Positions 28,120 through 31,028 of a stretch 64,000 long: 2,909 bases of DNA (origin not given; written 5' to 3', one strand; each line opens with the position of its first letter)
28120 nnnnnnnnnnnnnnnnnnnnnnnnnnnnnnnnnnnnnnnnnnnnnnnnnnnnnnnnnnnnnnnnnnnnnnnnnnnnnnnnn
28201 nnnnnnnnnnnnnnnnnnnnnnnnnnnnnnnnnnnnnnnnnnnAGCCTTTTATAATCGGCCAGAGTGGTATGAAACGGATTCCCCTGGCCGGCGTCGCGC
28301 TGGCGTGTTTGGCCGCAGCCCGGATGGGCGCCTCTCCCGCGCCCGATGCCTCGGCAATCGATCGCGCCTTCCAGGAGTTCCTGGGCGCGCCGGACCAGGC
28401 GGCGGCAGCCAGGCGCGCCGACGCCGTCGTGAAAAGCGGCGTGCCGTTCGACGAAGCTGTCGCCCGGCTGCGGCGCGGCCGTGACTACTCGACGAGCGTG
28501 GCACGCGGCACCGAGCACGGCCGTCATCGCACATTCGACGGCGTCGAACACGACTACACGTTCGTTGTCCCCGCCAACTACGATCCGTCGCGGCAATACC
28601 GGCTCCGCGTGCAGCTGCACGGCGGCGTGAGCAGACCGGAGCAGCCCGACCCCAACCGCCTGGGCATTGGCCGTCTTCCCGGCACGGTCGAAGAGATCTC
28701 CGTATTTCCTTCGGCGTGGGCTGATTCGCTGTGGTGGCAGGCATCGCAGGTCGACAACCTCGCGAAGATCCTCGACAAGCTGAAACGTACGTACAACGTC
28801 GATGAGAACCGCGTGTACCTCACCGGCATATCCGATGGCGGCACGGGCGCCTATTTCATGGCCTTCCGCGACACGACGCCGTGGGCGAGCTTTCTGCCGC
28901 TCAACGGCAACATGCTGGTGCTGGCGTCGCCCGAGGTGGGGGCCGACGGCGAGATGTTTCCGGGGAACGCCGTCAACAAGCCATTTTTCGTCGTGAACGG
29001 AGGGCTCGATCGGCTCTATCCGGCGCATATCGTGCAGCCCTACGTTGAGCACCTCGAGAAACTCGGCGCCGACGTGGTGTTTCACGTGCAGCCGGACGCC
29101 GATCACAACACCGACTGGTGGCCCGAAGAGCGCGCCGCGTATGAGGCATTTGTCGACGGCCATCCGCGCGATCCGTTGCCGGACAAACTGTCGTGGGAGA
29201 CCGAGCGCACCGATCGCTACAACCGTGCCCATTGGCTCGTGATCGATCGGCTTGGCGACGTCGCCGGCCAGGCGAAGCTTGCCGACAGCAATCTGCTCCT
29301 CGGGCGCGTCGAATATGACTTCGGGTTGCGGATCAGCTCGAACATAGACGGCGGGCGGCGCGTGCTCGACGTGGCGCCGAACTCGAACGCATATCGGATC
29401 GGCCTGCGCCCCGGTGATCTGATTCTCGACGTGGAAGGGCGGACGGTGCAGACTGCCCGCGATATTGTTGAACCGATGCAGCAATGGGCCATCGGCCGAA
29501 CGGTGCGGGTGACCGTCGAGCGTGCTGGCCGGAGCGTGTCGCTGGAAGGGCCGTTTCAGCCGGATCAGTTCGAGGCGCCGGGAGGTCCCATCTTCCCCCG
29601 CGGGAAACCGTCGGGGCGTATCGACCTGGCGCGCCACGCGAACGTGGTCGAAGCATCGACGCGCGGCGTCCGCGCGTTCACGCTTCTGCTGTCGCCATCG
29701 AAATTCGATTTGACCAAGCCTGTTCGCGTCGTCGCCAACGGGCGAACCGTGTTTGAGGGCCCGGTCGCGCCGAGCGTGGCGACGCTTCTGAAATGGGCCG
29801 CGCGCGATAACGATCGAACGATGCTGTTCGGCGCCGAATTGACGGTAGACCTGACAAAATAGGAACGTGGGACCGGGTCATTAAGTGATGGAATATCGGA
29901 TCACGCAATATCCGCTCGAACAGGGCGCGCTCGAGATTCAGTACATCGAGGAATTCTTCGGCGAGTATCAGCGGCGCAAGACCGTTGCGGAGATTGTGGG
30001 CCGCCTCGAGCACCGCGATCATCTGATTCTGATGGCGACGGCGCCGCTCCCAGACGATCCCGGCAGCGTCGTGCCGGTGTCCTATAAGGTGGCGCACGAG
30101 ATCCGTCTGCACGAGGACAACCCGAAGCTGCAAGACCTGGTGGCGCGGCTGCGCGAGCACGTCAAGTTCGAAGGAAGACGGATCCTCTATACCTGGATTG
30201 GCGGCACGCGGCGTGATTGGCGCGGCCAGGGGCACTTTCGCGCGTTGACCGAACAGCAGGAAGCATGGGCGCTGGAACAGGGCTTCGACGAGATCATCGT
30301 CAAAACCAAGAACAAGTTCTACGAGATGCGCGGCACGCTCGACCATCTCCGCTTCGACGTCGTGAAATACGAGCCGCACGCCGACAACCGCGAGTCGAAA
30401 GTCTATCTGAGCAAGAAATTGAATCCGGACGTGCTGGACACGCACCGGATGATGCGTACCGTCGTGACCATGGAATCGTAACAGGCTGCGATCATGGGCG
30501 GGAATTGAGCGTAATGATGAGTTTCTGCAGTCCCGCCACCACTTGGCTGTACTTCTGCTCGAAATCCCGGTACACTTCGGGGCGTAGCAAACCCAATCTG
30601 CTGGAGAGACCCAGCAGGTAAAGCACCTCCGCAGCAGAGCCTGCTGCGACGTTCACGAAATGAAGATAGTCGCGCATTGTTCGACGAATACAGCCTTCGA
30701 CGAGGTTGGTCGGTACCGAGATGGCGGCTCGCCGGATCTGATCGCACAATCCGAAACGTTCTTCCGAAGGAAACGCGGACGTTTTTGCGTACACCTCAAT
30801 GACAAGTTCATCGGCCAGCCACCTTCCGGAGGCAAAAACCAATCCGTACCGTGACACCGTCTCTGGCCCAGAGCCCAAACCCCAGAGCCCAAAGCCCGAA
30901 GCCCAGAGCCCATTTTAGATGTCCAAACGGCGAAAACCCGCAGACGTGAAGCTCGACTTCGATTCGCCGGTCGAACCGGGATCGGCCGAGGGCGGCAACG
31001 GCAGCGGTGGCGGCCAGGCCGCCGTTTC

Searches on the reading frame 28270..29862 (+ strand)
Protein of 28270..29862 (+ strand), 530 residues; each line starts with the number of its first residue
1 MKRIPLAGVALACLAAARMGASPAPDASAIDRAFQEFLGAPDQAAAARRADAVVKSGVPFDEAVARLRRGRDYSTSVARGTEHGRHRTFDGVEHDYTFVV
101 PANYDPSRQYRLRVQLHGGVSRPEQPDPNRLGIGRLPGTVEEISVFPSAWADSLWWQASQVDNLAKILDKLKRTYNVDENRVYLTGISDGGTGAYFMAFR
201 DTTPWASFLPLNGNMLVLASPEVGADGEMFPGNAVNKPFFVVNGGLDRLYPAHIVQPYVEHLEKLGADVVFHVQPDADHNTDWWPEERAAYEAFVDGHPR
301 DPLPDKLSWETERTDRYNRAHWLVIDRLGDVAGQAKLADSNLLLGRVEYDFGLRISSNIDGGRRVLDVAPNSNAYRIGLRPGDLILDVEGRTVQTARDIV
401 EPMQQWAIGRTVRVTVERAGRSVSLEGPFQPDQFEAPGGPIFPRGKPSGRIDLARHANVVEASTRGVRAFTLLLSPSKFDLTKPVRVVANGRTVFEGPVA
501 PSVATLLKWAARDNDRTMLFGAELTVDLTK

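Call 7: search_protein_families(library=pfam, proteins=[window:28270-29862:+], max_evalue=0.01)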
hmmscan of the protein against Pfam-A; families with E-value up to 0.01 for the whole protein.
window:28270-29862:+ (530 aa): 5 families
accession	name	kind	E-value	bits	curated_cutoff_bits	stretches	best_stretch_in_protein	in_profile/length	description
PF13180.12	PDZ_2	-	1.4e-09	38.5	27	1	359-425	10-76/80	PDZ domain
PF17820.7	PDZ_6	-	4.8e-09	36.3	27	1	365-418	2-54/54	PDZ domain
PF00326.27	Peptidase_S9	-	5.3e-06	26.5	22.6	0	156-217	40-101/213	Prolyl oligopeptidase family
PF00595.29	PDZ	-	0.00039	21.2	23.2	1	350-397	11-61/81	PDZ domain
PF01738.24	DLH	-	0.0037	17.3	21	1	154-279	69-186/217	Dienelactone hydrolase family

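Call 8: search_protein_families(library=ncbifam, proteins=[window:28270-29862:+], max_evalue=0.01)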
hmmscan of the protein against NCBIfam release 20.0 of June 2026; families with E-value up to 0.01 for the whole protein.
window:28270-29862:+ (530 aa): 17 families
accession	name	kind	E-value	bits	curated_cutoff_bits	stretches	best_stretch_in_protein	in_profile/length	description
NF040960.1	MamE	equivalog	9.8e-12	44.2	800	1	350-423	456-529/659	magnetosome formation protease MamE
NF050058.1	e_dPHAscl_type1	hypoth_equivalog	2.5e-09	37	150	1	159-233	83-157/276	extracellular catalytic domain type 1 short-chain-length polyhydroxyalkanoate depolymerase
NF041521.1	HhoA_HhoB_HtrA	equivalog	1.1e-08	34.8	450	1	361-425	263-327/335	HhoA/HhoB/HtrA family serine endopeptidase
TIGR02037.1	degP_htrA_DO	subfamily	6.7e-08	31.9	416.2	1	361-426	259-324/434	Do family serine endopeptidase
NF041199.1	trx7_PDZ_seleno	equivalog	8.4e-08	31.5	300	1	357-424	199-267/390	Trx7/PDZ domain-containing (seleno)protein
TIGR01840.1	esterase_phb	subfamily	8.8e-08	31.9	107.85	1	159-233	74-148/213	PHB depolymerase family esterase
NF047968.1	SerProtHtrA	equivalog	1.6e-06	27.8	470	1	356-426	284-354/357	serine protease HtrA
NF050055.1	SerProtHtrAMycob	equivalog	2e-05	23.7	800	1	355-431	424-500/502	serine protease HtrA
TIGR00054.1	TIGR00054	equivalog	2.6e-05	23.3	147.55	1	365-426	206-266/421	RIP metalloprotease RseP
TIGR02038.1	protease_degS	equivalog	2.7e-05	23.5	422.95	1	364-425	281-342/351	outer membrane-stress sensor serine endopeptidase DegS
NF008147.1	PRK10898.1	equivalog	0.00072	18.8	408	1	362-426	280-344/352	outer membrane-stress sensor serine endopeptidase DegS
NF007526.1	PRK10139.1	equivalog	0.0009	18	756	1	358-426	288-356/456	serine endoprotease DegQ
NF008046.0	PRK10779.1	equivalog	0.00099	18.3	477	1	365-426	226-286/450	sigma E protease regulator RseP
NF033523.0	lasso_peptidase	equivalog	0.0018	17.1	400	1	157-202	471-516/638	Atxe2 family lasso peptide isopeptidase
NF041515.1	GspC_delta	equivalog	0.0038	17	150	1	362-425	243-306/311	type II secretion system protein GspC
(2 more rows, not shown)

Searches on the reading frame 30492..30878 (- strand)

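Call 7: search_protein_families(library=pfam, proteins=[window:30492-30878:-], max_evalue=0.01)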
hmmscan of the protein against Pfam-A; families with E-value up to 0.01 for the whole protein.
window:30492-30878:- (128 aa): 1 family
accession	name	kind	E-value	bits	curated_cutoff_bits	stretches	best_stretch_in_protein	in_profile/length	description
PF05635.17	23S_rRNA_IVP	-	1.3e-26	93.3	33.8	1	22-117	9-104/106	23S rRNA-intervening sequence protein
